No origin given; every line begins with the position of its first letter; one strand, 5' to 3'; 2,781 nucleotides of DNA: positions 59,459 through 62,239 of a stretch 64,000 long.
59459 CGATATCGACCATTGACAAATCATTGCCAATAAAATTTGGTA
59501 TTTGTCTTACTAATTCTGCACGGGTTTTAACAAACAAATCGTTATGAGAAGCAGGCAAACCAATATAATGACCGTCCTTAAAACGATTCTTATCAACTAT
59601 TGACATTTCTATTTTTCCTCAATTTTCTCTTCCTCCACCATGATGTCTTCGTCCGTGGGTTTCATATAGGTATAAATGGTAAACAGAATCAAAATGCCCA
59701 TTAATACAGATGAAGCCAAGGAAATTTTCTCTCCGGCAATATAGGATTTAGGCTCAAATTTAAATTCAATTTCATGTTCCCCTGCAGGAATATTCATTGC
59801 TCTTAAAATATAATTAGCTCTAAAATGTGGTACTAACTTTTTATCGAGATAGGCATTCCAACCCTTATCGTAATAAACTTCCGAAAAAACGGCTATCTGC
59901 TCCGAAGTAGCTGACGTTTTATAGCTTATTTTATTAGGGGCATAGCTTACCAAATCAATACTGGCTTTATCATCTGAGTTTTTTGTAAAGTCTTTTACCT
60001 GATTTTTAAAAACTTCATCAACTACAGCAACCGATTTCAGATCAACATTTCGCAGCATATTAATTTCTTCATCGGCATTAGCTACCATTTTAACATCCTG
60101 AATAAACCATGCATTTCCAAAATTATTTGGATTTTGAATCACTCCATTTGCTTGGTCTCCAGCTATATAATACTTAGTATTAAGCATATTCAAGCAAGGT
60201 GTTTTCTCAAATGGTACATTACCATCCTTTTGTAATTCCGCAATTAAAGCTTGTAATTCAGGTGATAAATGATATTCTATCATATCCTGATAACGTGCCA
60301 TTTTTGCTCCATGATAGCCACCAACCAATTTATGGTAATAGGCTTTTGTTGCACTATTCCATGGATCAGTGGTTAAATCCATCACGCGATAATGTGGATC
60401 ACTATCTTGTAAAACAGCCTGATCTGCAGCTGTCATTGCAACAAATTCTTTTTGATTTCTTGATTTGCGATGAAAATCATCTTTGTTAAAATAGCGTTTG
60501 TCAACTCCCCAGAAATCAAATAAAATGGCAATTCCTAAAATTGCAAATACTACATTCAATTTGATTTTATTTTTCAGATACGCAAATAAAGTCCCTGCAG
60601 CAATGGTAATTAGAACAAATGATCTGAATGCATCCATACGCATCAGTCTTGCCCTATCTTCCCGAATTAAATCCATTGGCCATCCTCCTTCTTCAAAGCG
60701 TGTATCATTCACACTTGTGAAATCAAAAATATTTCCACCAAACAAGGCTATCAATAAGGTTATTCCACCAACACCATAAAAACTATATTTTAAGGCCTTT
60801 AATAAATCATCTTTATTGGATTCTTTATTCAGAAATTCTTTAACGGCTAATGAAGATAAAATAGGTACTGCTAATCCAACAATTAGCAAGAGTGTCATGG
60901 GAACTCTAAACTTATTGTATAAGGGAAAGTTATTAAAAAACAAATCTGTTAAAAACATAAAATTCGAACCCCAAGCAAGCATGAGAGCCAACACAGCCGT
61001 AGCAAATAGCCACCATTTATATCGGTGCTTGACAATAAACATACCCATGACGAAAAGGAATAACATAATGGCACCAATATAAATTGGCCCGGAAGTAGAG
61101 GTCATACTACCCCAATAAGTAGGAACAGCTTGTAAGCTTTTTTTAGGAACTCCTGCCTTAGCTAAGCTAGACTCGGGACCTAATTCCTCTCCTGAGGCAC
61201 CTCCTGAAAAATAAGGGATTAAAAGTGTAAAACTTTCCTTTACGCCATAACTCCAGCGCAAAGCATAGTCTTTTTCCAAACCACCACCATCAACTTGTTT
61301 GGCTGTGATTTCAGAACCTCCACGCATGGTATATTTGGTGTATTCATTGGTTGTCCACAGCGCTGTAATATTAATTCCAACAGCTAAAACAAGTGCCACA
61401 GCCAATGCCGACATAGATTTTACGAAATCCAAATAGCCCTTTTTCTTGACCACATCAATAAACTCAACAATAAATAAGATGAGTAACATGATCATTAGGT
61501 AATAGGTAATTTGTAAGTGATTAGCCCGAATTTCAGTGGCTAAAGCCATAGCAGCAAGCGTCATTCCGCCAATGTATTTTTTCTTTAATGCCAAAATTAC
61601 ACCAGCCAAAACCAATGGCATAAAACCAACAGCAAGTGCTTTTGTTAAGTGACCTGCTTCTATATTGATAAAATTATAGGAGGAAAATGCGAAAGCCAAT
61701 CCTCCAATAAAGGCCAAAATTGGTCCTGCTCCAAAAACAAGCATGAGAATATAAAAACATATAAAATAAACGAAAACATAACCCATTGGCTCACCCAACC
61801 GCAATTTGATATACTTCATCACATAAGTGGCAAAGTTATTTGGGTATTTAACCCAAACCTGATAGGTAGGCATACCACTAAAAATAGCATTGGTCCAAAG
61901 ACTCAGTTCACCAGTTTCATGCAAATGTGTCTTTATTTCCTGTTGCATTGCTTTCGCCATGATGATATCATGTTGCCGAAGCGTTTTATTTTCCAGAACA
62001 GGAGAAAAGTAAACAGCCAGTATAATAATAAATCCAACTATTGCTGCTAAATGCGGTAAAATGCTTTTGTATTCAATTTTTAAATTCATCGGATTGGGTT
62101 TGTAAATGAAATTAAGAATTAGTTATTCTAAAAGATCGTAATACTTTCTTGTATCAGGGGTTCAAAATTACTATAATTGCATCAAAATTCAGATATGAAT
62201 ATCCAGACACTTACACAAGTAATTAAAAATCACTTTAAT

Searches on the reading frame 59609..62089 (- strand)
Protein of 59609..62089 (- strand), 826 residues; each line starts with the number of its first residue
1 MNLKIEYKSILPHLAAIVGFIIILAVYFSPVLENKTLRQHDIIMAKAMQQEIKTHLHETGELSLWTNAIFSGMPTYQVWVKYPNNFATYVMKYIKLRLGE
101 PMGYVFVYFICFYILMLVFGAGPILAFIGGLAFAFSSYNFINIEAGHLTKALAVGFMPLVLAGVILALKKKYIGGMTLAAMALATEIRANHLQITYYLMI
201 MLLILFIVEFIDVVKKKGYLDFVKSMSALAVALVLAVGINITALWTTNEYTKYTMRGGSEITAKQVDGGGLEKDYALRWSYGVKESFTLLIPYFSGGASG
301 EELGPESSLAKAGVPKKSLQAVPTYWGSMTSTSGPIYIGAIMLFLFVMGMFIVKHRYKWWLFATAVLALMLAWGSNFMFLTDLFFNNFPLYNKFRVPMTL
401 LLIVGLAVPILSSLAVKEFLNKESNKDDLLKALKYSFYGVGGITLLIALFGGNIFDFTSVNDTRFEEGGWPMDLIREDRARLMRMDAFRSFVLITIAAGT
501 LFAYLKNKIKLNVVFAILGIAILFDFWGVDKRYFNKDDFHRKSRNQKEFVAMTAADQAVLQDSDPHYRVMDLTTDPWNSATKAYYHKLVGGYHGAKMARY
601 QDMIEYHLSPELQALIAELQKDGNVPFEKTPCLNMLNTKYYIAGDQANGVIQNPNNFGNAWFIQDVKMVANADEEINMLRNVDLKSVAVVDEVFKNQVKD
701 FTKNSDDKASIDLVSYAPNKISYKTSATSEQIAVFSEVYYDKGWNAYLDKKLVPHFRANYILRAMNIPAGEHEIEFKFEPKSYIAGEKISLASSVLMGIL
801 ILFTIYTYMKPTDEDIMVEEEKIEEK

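Call 47: search_protein_families(library=pfam, proteins=[window:59609-62089:-], max_evalue=0.00001)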
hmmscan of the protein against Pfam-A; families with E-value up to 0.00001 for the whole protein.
window:59609-62089:- (826 aa): 1 family
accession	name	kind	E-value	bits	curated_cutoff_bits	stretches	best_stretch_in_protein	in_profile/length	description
PF09586.16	YfhO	-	5.5e-11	42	28.5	1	700-789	743-834/835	Bacterial membrane protein YfhO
